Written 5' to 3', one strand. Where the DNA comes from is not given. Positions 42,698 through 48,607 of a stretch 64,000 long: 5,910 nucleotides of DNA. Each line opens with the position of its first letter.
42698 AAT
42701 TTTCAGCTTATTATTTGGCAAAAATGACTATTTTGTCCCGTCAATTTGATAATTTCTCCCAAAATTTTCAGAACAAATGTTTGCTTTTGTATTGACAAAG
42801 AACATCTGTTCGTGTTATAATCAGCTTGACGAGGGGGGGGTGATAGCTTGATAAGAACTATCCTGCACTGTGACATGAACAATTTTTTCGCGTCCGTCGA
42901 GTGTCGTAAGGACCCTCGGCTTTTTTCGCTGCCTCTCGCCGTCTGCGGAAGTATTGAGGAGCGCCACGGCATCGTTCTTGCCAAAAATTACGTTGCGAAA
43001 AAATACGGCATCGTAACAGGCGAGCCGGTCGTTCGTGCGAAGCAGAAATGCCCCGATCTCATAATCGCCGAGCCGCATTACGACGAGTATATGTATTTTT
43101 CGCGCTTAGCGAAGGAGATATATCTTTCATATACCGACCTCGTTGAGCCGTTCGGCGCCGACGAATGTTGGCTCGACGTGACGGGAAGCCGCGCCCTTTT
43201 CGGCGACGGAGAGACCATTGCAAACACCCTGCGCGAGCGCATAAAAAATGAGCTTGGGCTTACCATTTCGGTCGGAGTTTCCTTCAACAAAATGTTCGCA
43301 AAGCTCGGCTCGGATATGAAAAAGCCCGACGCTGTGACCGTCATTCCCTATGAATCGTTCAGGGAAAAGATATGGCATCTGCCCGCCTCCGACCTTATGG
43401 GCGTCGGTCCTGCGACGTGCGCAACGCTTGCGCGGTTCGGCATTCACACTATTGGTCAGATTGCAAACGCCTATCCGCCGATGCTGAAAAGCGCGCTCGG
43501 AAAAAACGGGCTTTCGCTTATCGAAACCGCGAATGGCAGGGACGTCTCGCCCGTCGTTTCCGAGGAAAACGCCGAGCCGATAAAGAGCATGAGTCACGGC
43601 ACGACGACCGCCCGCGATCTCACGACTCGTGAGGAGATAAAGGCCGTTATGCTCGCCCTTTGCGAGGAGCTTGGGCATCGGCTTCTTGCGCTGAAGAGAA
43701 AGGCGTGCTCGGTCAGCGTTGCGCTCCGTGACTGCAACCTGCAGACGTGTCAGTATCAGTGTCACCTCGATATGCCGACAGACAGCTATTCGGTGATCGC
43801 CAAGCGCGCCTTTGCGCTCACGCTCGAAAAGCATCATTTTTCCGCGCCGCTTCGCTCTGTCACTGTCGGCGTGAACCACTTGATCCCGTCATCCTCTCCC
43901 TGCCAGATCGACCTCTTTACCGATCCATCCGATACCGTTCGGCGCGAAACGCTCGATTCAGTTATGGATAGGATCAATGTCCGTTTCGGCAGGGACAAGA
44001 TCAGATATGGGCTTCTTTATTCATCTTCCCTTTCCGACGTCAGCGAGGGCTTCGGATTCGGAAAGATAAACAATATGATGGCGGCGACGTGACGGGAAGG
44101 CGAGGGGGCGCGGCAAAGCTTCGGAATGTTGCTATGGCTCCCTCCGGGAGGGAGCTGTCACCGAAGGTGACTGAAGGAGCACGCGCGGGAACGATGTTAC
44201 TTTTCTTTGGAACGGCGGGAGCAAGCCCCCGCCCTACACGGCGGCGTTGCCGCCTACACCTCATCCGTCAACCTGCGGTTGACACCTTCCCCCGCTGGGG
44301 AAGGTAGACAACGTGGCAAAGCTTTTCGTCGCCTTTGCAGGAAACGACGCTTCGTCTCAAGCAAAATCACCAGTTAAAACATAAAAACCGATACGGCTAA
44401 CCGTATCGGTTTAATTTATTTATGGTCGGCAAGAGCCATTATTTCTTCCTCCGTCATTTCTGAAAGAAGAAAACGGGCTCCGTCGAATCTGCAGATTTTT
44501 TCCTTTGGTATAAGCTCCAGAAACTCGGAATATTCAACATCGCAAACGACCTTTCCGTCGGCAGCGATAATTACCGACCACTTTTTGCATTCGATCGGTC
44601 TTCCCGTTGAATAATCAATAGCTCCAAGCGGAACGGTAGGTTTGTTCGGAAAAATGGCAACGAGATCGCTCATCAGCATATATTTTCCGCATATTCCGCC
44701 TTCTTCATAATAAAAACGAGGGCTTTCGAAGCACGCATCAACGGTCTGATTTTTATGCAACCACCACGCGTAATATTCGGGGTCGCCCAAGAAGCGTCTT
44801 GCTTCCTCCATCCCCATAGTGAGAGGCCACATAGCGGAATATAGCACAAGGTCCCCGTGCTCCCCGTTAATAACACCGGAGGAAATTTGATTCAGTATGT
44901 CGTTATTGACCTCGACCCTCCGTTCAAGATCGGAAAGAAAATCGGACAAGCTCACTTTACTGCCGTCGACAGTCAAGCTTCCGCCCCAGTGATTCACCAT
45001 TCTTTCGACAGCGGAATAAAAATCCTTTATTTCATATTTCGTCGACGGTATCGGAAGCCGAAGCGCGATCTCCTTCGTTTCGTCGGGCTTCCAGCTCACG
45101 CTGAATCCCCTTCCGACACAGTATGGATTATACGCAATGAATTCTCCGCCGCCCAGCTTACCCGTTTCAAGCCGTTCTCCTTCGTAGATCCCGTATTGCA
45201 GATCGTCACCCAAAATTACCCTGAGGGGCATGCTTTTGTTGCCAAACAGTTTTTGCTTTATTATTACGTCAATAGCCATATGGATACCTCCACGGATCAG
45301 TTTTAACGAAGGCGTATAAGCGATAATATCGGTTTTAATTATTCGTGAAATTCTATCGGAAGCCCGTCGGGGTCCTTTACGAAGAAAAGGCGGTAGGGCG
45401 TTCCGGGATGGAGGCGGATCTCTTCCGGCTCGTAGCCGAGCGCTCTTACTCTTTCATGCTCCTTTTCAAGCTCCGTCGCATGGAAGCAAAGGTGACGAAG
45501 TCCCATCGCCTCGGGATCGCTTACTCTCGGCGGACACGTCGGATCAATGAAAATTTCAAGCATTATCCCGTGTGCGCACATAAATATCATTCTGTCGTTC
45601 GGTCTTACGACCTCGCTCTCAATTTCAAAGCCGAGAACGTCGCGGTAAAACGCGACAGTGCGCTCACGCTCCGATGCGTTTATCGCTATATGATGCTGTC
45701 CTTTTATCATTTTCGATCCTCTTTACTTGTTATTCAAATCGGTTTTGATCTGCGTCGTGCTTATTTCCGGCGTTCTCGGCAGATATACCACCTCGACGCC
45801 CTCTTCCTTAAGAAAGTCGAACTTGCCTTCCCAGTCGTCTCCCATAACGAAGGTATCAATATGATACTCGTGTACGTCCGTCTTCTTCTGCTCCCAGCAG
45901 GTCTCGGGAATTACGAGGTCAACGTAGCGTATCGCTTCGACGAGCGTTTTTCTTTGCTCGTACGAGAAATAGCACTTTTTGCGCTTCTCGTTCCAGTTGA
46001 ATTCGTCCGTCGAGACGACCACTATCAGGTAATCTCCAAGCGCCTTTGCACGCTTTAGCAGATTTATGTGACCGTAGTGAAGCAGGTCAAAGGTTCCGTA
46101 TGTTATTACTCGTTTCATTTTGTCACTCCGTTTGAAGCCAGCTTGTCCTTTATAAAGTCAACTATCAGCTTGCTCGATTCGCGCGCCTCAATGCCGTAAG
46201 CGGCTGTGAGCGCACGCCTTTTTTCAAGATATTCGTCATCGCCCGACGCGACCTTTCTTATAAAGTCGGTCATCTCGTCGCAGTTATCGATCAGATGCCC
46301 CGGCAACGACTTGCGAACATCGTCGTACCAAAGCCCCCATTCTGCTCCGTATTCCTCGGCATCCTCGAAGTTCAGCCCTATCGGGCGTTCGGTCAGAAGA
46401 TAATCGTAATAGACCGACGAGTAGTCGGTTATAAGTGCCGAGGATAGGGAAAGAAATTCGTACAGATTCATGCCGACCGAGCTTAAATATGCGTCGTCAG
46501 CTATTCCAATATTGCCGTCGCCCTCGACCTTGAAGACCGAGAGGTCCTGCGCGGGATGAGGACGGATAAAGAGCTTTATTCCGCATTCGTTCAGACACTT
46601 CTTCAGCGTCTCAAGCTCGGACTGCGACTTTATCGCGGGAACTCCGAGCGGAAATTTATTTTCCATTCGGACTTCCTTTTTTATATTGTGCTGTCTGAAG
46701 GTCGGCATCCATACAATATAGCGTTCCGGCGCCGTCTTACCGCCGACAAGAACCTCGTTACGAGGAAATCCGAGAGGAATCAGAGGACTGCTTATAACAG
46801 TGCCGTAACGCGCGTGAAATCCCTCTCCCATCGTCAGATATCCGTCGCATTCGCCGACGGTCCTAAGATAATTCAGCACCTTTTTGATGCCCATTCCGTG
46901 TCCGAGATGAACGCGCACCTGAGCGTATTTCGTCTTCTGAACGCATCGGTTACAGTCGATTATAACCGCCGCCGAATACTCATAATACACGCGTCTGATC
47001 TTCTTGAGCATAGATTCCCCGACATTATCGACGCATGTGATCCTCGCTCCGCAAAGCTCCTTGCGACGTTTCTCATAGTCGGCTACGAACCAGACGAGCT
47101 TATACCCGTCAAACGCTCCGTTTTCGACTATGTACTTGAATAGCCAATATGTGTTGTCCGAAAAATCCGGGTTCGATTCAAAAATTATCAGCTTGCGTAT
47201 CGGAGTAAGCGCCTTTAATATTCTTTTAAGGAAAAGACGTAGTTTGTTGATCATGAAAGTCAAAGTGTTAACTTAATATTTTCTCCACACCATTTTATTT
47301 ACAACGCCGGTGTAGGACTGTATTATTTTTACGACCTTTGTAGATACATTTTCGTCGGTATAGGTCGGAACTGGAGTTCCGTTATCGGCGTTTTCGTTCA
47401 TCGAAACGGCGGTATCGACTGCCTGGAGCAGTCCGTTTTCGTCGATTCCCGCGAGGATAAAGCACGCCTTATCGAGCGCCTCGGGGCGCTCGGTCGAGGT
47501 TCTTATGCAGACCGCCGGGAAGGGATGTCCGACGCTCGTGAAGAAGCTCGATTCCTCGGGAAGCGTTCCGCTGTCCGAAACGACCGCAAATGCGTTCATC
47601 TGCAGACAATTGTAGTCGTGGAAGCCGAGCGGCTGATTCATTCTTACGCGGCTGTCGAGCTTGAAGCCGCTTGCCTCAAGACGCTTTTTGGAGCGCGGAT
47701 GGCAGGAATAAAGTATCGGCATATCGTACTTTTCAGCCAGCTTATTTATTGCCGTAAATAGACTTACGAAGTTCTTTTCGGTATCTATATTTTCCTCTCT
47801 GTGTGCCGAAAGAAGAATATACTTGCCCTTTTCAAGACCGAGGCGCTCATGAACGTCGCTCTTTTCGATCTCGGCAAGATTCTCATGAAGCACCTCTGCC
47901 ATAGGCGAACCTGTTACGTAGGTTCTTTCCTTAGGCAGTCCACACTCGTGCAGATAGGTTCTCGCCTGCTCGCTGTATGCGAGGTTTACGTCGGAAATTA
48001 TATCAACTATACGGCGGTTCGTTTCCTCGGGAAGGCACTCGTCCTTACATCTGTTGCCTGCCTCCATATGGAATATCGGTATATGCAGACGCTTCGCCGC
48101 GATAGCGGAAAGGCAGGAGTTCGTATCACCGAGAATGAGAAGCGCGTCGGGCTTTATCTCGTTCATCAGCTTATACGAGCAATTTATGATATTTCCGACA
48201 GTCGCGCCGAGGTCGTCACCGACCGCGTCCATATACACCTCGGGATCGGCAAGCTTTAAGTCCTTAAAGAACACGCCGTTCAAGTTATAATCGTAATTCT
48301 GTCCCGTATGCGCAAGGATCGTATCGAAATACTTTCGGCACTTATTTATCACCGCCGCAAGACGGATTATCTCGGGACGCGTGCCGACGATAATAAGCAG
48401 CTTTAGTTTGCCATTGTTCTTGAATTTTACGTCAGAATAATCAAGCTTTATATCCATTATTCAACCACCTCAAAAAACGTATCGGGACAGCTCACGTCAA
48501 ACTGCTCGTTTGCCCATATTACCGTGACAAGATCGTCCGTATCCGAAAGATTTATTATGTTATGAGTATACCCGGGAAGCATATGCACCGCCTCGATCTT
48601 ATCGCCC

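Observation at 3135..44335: Dispersed family of GTAG-headed GC hairpins (REP-like) filling about 15 intergenic regions of a spore-forming Firmicute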

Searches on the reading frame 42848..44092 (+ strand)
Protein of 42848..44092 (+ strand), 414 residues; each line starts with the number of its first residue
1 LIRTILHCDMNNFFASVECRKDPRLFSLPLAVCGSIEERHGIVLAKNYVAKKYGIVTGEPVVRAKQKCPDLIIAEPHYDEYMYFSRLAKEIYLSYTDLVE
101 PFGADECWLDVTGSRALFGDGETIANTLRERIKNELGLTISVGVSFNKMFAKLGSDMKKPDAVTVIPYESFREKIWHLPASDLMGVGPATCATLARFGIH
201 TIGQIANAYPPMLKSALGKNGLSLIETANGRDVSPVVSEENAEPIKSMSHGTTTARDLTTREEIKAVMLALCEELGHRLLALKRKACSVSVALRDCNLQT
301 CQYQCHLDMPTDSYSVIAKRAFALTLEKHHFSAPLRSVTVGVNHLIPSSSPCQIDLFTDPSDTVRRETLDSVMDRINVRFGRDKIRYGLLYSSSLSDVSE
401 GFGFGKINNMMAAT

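Call 71: search_protein_families(library=pfam, proteins=[window:42848-44092:+], max_evalue=0.00001)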
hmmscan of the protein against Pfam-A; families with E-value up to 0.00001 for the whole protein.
window:42848-44092:+ (414 aa): 2 families
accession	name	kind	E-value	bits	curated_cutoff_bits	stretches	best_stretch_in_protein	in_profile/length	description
PF00817.25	IMS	-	1.8e-43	148.5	23.2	1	8-156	1-148/148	impB/mucB/samB family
PF11799.13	IMS_C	-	1e-18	68.1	20.7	1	246-356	2-109/109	impB/mucB/samB family C-terminal domain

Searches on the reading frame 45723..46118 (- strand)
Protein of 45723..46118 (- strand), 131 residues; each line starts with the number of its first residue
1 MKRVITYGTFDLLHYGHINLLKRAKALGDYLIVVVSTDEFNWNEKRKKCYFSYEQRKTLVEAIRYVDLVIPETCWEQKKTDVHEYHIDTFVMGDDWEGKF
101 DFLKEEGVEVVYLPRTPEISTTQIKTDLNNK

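Call 71: search_protein_families(library=pfam, proteins=[window:45723-46118:-], max_evalue=0.00001)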
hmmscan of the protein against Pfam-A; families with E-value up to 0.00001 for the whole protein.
window:45723-46118:- (131 aa): 1 family
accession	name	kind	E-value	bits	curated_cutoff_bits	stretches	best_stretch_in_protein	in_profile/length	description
PF01467.32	CTP_transf_like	-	2.2e-25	89.9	21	1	5-126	1-132/133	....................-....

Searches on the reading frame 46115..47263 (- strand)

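Call 71: search_protein_families(library=pfam, proteins=[window:46115-47263:-], max_evalue=0.00001)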
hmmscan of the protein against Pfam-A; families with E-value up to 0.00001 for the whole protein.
window:46115-47263:- (382 aa): 1 family
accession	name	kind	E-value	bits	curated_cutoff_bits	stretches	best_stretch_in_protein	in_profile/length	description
PF04464.20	Glyphos_transf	-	3.1e-31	109.1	22.1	1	23-370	13-364/367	CDP-Glycerol:Poly(glycerophosphate) glycerophosphotransferase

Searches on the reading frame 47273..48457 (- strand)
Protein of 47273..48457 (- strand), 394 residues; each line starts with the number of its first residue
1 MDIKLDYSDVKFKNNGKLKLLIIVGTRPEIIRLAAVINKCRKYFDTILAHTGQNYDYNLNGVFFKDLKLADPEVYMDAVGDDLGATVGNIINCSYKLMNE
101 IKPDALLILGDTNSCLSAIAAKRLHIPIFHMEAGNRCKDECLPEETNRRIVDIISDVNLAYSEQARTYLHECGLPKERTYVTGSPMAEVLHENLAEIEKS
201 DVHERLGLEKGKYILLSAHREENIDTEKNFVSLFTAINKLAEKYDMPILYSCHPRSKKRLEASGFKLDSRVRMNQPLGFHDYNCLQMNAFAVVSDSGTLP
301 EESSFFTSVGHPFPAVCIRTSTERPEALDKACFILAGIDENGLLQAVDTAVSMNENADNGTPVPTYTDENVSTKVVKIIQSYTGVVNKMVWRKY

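Call 71: search_protein_families(library=pfam, proteins=[window:47273-48457:-], max_evalue=0.00001)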
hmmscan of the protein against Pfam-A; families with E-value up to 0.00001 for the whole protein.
window:47273-48457:- (394 aa): 1 family
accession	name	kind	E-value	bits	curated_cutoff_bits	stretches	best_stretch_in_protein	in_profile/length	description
PF02350.25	Epimerase_2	-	4.7e-77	259.6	30.6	1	41-379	6-346/347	UDP-N-acetylglucosamine 2-epimerase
